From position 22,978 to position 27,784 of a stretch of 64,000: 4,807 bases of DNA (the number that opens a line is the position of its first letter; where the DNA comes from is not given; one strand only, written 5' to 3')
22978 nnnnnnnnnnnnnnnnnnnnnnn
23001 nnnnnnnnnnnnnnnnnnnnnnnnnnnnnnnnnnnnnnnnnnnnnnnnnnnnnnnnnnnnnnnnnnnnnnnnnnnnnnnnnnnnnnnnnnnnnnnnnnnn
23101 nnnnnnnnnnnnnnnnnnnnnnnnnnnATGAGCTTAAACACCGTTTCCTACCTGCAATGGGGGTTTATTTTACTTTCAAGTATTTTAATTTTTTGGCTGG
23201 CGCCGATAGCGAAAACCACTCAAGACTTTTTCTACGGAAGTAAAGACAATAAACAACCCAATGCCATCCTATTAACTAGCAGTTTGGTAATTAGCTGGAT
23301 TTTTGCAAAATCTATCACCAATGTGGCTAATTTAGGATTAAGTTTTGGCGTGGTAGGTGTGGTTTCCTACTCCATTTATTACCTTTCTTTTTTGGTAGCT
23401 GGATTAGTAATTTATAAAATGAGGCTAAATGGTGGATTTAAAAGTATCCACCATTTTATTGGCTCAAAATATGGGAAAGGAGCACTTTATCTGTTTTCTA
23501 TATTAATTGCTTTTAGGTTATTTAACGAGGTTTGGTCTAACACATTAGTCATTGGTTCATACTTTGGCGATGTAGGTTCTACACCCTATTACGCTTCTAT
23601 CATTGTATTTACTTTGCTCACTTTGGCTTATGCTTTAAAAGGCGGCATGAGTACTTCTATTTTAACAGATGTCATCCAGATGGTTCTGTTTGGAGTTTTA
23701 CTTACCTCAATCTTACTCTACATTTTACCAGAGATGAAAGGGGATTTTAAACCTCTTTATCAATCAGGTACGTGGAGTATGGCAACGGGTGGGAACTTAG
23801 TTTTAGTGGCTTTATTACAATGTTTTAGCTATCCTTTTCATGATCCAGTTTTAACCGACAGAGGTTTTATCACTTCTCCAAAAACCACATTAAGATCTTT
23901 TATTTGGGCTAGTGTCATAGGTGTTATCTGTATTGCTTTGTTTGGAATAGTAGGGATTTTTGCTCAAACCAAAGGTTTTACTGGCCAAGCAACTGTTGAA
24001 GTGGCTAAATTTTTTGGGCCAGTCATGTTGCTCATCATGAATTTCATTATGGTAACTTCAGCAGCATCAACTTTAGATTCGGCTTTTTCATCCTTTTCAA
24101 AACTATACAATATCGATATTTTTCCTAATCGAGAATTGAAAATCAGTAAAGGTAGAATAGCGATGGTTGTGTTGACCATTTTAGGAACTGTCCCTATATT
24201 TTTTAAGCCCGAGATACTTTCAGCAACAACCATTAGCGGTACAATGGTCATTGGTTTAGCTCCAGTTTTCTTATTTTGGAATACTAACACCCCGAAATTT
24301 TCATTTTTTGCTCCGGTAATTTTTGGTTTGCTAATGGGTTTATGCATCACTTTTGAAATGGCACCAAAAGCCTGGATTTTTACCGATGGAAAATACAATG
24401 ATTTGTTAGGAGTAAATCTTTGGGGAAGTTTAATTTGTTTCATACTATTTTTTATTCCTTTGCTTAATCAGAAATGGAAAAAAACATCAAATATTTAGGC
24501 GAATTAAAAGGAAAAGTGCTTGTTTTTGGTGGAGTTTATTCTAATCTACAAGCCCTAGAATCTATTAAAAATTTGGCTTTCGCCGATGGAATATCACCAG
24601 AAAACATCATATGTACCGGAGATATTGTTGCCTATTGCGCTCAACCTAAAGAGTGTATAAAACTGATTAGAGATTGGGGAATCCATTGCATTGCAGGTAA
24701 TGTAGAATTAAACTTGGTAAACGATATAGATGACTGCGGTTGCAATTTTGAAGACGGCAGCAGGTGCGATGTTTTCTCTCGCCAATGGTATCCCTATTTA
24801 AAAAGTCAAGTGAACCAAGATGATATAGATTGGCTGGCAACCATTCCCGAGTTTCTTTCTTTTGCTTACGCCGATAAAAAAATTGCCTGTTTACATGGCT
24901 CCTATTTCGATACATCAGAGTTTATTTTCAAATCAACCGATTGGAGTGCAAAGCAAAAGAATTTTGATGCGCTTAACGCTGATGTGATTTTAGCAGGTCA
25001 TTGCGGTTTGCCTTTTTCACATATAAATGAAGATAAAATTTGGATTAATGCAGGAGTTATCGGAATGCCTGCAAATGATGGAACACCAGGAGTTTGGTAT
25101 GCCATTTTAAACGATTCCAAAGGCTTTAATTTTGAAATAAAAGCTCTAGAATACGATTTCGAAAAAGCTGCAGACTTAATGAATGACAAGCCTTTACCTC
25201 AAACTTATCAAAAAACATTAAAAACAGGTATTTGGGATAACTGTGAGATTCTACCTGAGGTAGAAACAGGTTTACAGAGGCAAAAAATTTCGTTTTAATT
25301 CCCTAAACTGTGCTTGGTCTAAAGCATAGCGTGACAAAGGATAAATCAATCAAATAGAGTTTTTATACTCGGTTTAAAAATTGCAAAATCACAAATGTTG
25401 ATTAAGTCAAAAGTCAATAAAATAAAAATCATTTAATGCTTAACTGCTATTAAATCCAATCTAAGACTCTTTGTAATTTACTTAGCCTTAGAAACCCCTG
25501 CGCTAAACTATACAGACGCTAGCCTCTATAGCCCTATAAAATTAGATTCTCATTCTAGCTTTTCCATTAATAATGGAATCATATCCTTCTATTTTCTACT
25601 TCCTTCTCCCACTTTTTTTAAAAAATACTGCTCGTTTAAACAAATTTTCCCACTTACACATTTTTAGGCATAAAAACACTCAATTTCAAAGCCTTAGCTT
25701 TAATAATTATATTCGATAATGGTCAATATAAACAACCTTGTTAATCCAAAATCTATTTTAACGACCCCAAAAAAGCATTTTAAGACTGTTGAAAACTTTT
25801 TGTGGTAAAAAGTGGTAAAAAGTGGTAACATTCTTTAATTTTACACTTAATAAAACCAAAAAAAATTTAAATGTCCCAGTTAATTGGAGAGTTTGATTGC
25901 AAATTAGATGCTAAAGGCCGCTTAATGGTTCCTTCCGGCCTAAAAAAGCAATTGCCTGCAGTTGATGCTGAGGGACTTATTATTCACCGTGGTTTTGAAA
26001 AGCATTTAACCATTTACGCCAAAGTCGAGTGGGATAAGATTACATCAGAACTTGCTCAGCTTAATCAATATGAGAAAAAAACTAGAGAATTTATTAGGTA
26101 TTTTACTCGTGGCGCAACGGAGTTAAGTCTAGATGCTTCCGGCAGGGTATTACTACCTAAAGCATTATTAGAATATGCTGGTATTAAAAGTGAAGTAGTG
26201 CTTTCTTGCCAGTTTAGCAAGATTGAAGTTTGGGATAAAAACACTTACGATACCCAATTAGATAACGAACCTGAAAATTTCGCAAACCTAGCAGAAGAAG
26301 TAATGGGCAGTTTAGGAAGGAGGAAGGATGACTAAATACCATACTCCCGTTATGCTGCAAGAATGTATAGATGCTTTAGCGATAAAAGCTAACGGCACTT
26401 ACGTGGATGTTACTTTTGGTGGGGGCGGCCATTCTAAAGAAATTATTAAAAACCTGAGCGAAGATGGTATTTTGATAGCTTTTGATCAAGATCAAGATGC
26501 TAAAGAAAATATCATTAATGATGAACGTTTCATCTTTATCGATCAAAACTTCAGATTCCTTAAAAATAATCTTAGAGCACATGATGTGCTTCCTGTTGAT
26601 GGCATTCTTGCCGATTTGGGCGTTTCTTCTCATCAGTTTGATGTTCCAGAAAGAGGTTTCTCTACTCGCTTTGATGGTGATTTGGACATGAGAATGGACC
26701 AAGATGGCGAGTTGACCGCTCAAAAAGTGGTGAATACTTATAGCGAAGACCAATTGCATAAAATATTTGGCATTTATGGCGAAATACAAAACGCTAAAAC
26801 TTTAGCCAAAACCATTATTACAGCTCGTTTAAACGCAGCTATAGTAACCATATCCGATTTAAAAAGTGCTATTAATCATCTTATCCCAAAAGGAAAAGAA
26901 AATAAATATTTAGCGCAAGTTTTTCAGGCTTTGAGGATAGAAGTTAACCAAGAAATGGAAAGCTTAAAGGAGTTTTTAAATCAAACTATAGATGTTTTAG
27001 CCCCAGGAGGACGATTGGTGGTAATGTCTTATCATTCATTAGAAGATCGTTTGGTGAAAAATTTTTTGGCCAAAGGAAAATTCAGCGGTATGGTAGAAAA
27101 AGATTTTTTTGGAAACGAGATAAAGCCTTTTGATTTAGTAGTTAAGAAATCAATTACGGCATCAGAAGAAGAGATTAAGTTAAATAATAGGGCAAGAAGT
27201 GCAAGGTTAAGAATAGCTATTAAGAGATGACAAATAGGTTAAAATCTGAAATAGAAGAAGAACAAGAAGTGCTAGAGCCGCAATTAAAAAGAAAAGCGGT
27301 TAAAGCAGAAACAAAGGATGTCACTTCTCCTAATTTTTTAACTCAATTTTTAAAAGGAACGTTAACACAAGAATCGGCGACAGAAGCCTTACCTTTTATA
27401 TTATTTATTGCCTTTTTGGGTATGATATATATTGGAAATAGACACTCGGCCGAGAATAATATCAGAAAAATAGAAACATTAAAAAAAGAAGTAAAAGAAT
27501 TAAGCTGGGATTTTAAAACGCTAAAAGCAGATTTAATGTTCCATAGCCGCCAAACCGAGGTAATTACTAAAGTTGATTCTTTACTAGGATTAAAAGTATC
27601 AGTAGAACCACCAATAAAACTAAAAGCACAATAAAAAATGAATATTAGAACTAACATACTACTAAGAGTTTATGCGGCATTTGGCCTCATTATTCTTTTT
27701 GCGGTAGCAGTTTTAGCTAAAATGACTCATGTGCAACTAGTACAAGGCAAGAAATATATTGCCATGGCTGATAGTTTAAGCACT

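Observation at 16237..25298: Candidate uncharacterised system: ArsS-type radical SAM enzymes in one operon with a SusC/SusD + Na+ symporter import chain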

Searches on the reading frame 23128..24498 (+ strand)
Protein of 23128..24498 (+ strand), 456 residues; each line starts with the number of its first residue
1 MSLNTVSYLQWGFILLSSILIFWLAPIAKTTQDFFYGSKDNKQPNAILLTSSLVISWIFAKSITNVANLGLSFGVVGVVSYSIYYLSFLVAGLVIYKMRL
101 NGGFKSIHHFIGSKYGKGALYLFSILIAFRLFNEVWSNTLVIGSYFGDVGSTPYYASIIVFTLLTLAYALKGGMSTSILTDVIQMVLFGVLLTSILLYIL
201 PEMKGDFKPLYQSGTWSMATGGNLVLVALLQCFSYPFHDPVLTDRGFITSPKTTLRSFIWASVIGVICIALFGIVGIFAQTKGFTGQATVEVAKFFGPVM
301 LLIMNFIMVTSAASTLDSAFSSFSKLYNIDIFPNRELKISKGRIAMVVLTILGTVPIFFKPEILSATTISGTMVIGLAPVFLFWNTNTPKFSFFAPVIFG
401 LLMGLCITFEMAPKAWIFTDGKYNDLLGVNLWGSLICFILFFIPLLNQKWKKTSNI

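Call 3: search_protein_families(library=pfam, proteins=[window:23128-24498:+])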
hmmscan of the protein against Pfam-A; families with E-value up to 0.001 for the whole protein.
window:23128-24498:+ (456 aa): 1 family
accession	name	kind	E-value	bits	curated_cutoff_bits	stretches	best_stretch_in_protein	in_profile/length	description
PF00474.23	SSF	-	6.8e-05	22.4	22.8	1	52-196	16-164/406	Sodium:solute symporter family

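Call 4: search_protein_families(library=ncbifam, proteins=[window:23128-24498:+])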
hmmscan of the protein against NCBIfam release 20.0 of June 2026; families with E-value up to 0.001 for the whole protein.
window:23128-24498:+ (456 aa): 1 family
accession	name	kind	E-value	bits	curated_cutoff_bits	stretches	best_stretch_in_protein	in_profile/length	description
TIGR00813.1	sss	superfamily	5.4e-08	32.3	184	1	46-199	10-163/411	sodium/solute symporter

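Call 32: search_solved_structures(query=window:23128-24498:+, max_evalue=1)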
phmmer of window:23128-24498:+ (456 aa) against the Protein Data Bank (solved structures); distinct sequences matched with E-value up to 1: 0.

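Call 45: find_homologous_proteins(query=window:23128-24498:+, max_evalue=1e-10)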
Query window:23128-24498:+ (456 aa): 3889 proteins with E <= 1e-10 among 8000 candidates; the best 120 are listed.
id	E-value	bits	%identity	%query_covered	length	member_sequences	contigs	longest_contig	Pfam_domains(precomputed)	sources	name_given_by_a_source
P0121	6.1e-293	990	100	100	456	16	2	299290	-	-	-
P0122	3.4e-268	908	92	99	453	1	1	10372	-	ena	-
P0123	6.2e-268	907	92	99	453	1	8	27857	-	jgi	jgi:SSS family solute:Na+ symporter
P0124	5.0e-265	898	90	99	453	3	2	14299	-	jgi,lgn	jgi:Na+/proline symporter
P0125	1.3e-264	897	90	99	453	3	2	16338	-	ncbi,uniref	ncbi:hypothetical protein [Pedobacter alpinus]|uniref:Sodium:solute symporter n=1 Tax=Pedobacter alp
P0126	1.7e-263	893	90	99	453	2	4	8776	-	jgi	jgi:Na+/proline symporter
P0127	3.1e-262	889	89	99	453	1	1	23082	-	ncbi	-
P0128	1.1e-261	887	88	99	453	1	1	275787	-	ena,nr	nr:hypothetical protein [uncultured Pedobacter sp.]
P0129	1.3e-261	887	89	99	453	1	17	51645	-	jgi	jgi:SSS family solute:Na+ symporter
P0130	1.9e-261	886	89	99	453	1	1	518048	-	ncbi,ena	-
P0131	5.5e-261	885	89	99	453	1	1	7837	-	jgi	jgi:SSS family solute:Na+ symporter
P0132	5.0e-259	878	87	99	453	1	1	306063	-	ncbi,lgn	-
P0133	3.6e-258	875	88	99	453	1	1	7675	-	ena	-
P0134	2.2e-257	873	92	95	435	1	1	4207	-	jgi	jgi:hypothetical protein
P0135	5.4e-257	871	87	99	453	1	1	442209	PF00474.24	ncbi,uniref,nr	ncbi:sodium:solute symporter family transporter [Pedobacter cryophilus]|uniref:Sodium:solute symport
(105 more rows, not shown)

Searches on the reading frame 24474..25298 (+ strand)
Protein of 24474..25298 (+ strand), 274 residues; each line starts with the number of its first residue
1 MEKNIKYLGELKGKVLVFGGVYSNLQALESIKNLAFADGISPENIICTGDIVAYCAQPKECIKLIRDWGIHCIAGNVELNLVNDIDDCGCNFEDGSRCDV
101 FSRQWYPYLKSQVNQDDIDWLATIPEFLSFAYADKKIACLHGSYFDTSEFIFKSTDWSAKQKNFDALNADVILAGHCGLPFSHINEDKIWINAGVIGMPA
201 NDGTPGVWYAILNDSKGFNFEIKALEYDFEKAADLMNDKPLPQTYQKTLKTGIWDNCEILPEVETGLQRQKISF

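Call 3: search_protein_families(library=pfam, proteins=[window:24474-25298:+])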
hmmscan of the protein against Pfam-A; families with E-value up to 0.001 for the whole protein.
window:24474-25298:+ (274 aa): 2 families
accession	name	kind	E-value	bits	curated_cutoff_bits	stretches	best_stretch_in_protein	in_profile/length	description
PF12850.12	Metallophos_2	-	2.1e-07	31.5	27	1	37-210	23-147/154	Calcineurin-like phosphoesterase superfamily domain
PF00149.33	Metallophos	-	3.6e-07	31.3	21.5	1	22-180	10-159/191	Calcineurin-like phosphoesterase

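Call 4: search_protein_families(library=ncbifam, proteins=[window:24474-25298:+])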
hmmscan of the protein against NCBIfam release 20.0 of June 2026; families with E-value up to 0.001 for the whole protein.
window:24474-25298:+ (274 aa): 1 family
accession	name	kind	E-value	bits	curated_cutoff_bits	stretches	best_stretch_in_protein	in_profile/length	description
NF006988.0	PRK09453.1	equivalog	0.00026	20.9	117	0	131-226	94-171/183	phosphodiesterase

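Call 31: search_solved_structures(query=window:24474-25298:+, max_evalue=1, show_alignments=2)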
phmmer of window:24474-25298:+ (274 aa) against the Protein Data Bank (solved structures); distinct sequences matched with E-value up to 1: 4.
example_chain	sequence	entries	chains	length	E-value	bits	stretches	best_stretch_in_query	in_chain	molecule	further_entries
3rqz_A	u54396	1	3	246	5e-08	35.6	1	14-252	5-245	Metallophosphoesterase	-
3ck2_A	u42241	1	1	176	0.0059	19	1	113-207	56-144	Conserved uncharacterized protein (predicted phosphoesterase COG0622)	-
8cnr_A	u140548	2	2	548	0.75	12.1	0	156-201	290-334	Hybrid cluster protein from the thermophilic methanogen Methanothermococcus thermolithotro | Hybrid cluster protein from Methanothermococcus thermolithotrophicu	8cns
2qjc_A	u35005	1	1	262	0.81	12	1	4-87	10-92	Diadenosine tetraphosphatase, putative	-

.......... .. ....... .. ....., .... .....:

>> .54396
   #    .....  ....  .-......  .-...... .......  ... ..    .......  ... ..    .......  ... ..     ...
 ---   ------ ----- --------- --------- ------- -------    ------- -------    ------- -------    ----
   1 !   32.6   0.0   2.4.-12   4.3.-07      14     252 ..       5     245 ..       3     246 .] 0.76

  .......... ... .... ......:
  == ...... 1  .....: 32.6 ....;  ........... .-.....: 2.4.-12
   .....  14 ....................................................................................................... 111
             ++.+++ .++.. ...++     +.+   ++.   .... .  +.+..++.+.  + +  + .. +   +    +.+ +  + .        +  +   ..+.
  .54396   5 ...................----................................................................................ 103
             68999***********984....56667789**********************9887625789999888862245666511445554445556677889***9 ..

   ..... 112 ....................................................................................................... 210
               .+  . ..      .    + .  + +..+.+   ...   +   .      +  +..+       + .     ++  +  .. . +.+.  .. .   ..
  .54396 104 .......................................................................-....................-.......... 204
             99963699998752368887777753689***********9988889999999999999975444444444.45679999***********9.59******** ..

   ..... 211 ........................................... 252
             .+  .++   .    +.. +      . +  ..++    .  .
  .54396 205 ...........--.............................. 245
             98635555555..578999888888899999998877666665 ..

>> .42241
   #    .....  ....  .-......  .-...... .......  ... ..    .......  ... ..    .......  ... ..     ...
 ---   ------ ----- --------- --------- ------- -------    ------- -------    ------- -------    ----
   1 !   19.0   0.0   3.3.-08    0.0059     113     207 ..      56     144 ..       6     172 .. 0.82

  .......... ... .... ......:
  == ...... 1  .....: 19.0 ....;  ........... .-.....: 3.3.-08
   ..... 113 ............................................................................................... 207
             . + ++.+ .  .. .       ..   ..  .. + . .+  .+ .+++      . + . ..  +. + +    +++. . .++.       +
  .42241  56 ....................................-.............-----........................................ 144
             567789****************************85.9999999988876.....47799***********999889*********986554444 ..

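Call 34: find_homologous_proteins(query=window:24474-25298:+, max_evalue=1e-10)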
Query window:24474-25298:+ (274 aa): 5029 proteins with E <= 1e-10 among 5481 candidates; the best 120 are listed.
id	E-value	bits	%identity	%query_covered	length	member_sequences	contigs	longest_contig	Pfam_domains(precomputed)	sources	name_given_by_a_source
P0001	5.5e-189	644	100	100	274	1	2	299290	PF12850.13,PF00149.34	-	-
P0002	7.9e-163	559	88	100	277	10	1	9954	PF12850.13,PF00149.34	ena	-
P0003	3.0e-162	557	84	100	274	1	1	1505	PF12850.13,PF00149.34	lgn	-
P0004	5.2e-162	556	87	100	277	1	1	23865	PF12850.13,PF00149.34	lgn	-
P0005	4.5e-159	546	86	98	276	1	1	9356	PF12850.13,PF00149.34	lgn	-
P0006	1.2e-158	545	84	100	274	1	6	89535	PF12850.13,PF00149.34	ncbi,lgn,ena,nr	ncbi:MAG: metallophosphoesterase family protein [Bacteroidetes bacterium]|nr:metallophosphoesterase 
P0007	7.9e-158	542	83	100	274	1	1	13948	PF12850.13,PF00149.34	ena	-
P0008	4.7e-155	533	81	100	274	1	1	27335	PF12850.13,PF00149.34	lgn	-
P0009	6.8e-155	532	81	99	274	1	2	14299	PF12850.13,PF00149.34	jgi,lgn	jgi:predicted phosphodiesterase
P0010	1.3e-154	532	81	99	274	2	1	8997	PF12850.13,PF00149.34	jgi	jgi:predicted phosphodiesterase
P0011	2.1e-151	521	78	100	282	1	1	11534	PF12850.13,PF00149.34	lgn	-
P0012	3.9e-151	520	80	100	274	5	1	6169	PF12850.13,PF00149.34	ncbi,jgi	jgi:predicted phosphodiesterase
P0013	8.4e-151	519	82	98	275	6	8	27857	PF12850.13,PF00149.34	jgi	jgi:predicted phosphodiesterase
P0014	1.1e-148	512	79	99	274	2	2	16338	PF12850.13,PF00149.34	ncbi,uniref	ncbi:metallophosphoesterase family protein [Pedobacter alpinus]|uniref:Metallophosphoesterase family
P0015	9.7e-147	506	75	100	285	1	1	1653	PF12850.13,PF00149.34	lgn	-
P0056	2.5e-111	390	59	98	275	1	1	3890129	PF12850.13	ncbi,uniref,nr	ncbi:metallophosphoesterase [Polaribacter batillariae]|uniref:Metallophosphoesterase n=1 Tax=Polarib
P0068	5.2e-110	385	59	99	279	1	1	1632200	PF12850.13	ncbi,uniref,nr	ncbi:metallophosphoesterase family protein [Marinoscillum pacificum]|uniref:metallophosphoesterase f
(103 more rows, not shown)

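Call 35: find_encoding_contigs(protein=P0056, flank=10000, max_places=2)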
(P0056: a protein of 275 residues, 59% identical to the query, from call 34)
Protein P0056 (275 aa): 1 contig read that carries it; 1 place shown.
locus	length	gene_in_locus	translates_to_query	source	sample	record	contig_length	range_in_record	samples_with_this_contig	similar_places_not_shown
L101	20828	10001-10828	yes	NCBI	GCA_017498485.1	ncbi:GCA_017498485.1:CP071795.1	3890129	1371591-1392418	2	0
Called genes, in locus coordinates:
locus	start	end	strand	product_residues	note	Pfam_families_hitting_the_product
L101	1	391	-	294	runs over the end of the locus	PF00698:Acyl_transf_1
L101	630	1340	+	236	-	PF04784:DUF547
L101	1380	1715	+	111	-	PF02627:CMD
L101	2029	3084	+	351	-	PF04055:Radical_SAM, PF12345:DUF3641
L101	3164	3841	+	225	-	PF01983:CofC (weak), PF09837:DUF2064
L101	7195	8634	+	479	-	PF12771:SusD-like_2, PF12741:SusD-like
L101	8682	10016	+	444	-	PF00474:SSF (weak)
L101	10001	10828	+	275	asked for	PF12850:Metallophos_2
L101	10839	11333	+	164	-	PF00581:Rhodanese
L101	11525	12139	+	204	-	PF01983:CofC (weak), PF09837:DUF2064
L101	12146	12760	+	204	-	PF10517:DM13, PF18962:Por_Secre_tail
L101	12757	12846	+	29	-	PF18962:Por_Secre_tail (weak)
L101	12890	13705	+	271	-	PF01048:PNP_UDP_1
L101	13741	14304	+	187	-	-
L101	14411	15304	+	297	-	PF01609:DDE_Tnp_1, PF13612:DDE_Tnp_1_3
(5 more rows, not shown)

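Call 36: find_encoding_contigs(protein=P0068, flank=10000, max_places=2)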
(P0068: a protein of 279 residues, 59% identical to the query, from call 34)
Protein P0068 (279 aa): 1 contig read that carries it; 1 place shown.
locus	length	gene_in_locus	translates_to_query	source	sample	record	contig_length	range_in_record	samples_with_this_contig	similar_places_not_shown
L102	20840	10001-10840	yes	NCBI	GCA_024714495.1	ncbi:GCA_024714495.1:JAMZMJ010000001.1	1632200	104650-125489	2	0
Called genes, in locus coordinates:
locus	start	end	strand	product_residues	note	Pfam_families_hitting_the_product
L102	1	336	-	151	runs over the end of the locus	PF01047:MarR (faint), PF13404:HTH_AsnC-type, PF13412:HTH_24, PF01037:AsnC_trans_reg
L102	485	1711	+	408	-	PF01053:Cys_Met_Meta_PP, PF00155:Aminotran_1_2, PF06838:Met_gamma_lyase (weak)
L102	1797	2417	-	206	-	-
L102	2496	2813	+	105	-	PF00085:Thioredoxin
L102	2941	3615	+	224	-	PF09837:DUF2064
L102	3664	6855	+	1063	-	PF13620:CarboxypepD_reg, PF13715:CarbopepD_reg_2, PF07715:Plug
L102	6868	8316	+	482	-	PF12771:SusD-like_2, PF12741:SusD-like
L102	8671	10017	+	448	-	PF00474:SSF (weak)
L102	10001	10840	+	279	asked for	PF12850:Metallophos_2 (weak)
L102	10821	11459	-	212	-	-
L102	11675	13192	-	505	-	-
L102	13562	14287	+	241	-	-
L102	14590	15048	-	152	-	-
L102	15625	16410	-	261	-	-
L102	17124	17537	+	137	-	-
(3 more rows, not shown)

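Call 81: predict_structure(alignment_id=A2)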
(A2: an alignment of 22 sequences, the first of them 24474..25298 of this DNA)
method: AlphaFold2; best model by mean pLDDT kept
length: 274 residues; sequences in the alignment: 22
mean_pLDDT: 93.0   pTM: 0.91
mean pLDDT of the five models: 93.0, 91.2, 91.1, 90.8, 89.2
residues with pLDDT >= 90: 221; 70-90: 50; 50-70: 1; < 50: 2
segments of 3 or more residues with pLDDT < 50: none
pLDDT, mean of each block of 10 residues (from residue 1): 82 97 97 98 97 92 98 95 88 80 90 96 97 98 92 95 97 88 96 94 94 96 96 94 93 86 89 82
secondary structure, 60 per line:
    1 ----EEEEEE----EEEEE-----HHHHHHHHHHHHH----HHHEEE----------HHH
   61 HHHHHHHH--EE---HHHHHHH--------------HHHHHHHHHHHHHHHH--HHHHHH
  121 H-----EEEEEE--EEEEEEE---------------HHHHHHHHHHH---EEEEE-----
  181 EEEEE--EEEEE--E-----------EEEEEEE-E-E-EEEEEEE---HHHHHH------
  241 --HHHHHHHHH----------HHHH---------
elements in order: E5-10 E15-19 H25-37 E45-47 H58-68 H76-82 H97-112 H115-121 E127-132 E135-141 H157-167 E171-175 E181-185 E188-192 E207-213 E219-225 H229-234 H243-251 H262-265

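Call 83: fold_search(model_id=the predicted structure, library=pdb)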
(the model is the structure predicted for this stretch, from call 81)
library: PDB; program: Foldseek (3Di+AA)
matches with E <= 10: 552; with E <= 0.001: 104
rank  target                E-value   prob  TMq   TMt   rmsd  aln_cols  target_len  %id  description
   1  3rqz_C                8.7e-14  1.00  0.68  0.75   5.3       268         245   22  Crystal structure of metallophosphoesterase from Sphaerobacter thermophilus (released 2011-05-18)
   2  3qfm_B                2.0e-13  1.00  0.70  0.76   3.8       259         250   20  Crystal structure of Streptococcal asymmetric Ap4A hydrolase and phosphodiesterase Spr1479/SapH (released 2011-08-24)
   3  3rqz_B                2.9e-13  1.00  0.65  0.74   4.7       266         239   22  Crystal structure of metallophosphoesterase from Sphaerobacter thermophilus (released 2011-05-18)
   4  3qfm_A                3.7e-13  1.00  0.71  0.75   3.6       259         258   20  Crystal structure of Streptococcal asymmetric Ap4A hydrolase and phosphodiesterase Spr1479/SapH (released 2011-08-24)
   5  3qfn_A                5.5e-13  1.00  0.70  0.77   3.7       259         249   20  Crystal structure of Streptococcal asymmetric Ap4A hydrolase and phosphodiesterase Spr1479/SapH in complex with inorga (released 2011-08-24)
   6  3rqz_A                1.2e-12  1.00  0.66  0.73   5.1       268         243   23  Crystal structure of metallophosphoesterase from Sphaerobacter thermophilus (released 2011-05-18)
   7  1nnw_A                1.9e-12  1.00  0.73  0.79   4.2       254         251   16  hypothetical protein from Pyrococcus furiosus Pfu-1218608 (released 2003-02-11)
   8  2gju_A                7.1e-12  1.00  0.73  0.79   4.2       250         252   17  Crystal structure of hypothetical protein PH1004 from Pyrococcus horikoshii OT3 (released 2006-10-10)
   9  1g5b_B                1.7e-08  1.00  0.49  0.59   6.9       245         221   15  BACTERIOPHAGE LAMBDA SER/THR PROTEIN PHOSPHATASE (released 2001-03-07)
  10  1g5b_A                7.9e-08  1.00  0.49  0.59   7.0       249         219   15  BACTERIOPHAGE LAMBDA SER/THR PROTEIN PHOSPHATASE (released 2001-03-07)
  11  2qjc                  1.3e-07  1.00  0.51  0.61   6.2       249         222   11  Crystal structure of a putative diadenosine tetraphosphatase (released 2007-07-24)
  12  5w8m_D                4.0e-07  1.00  0.40  0.53  10.4       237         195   13  Crystal structure of Chaetomium thermophilum Vps29 (released 2018-06-13)
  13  1z2w_A                4.0e-07  1.00  0.34  0.48  10.8       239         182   15  Crystal structure of mouse Vps29 complexed with Mn2+ (released 2005-06-21)
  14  8ese_Z                4.8e-07  1.00  0.37  0.52  10.7       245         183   14  Crystal structure of human Vps29 bound to a peptide from Vps35L (released 2023-05-24)
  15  6xsa_A                6.7e-07  1.00  0.41  0.58  11.0       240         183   15  Crystal structure of human Vps29 complexed with RaPID-derived cyclic peptide RT-L2 (released 2021-07-14)
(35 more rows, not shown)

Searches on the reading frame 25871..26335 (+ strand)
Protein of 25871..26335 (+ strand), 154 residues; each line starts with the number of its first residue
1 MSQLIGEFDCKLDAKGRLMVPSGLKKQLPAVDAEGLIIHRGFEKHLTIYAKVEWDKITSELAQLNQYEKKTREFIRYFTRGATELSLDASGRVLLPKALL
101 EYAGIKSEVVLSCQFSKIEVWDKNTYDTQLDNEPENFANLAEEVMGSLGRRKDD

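Call 5: search_protein_families(library=pfam, proteins=[window:25871-26335:+])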
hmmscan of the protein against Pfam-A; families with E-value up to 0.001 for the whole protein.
window:25871-26335:+ (154 aa): 1 family
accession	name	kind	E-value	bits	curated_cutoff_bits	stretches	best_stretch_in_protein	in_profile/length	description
PF02381.23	MraZ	-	8.2e-30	103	23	2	79-143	2-67/72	MraZ protein, putative antitoxin-like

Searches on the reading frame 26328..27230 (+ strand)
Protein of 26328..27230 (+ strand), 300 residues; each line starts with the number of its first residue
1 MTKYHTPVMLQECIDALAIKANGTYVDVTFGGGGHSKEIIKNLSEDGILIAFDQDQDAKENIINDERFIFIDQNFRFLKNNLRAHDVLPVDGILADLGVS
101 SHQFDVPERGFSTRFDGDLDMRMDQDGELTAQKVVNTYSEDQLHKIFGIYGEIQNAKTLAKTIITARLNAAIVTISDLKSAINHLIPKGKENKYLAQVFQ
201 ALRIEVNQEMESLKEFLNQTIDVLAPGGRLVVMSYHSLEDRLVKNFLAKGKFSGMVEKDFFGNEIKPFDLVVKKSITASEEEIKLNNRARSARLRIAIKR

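Call 5: search_protein_families(library=pfam, proteins=[window:26328-27230:+])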
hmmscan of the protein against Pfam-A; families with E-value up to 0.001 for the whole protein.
window:26328-27230:+ (300 aa): 2 families
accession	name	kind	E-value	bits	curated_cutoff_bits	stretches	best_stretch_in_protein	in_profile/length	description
PF01795.25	Methyltransf_5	-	5.4e-94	315.6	27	1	4-299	3-308/309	MraW methylase family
PF01728.25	FtsJ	-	1.5e-06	28.7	24.1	1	10-100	9-102/181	FtsJ-like methyltransferase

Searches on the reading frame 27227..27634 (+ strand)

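Call 5: search_protein_families(library=pfam, proteins=[window:27227-27634:+])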
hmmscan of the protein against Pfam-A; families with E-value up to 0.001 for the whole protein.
window:27227-27634:+ (135 aa): 1 family
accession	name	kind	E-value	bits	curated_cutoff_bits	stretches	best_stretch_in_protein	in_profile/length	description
PF19579.4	FtsL_2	-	3.5e-32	110.7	24.6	1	42-134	5-96/100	Bacteriodetes cell division protein (FtsL-like)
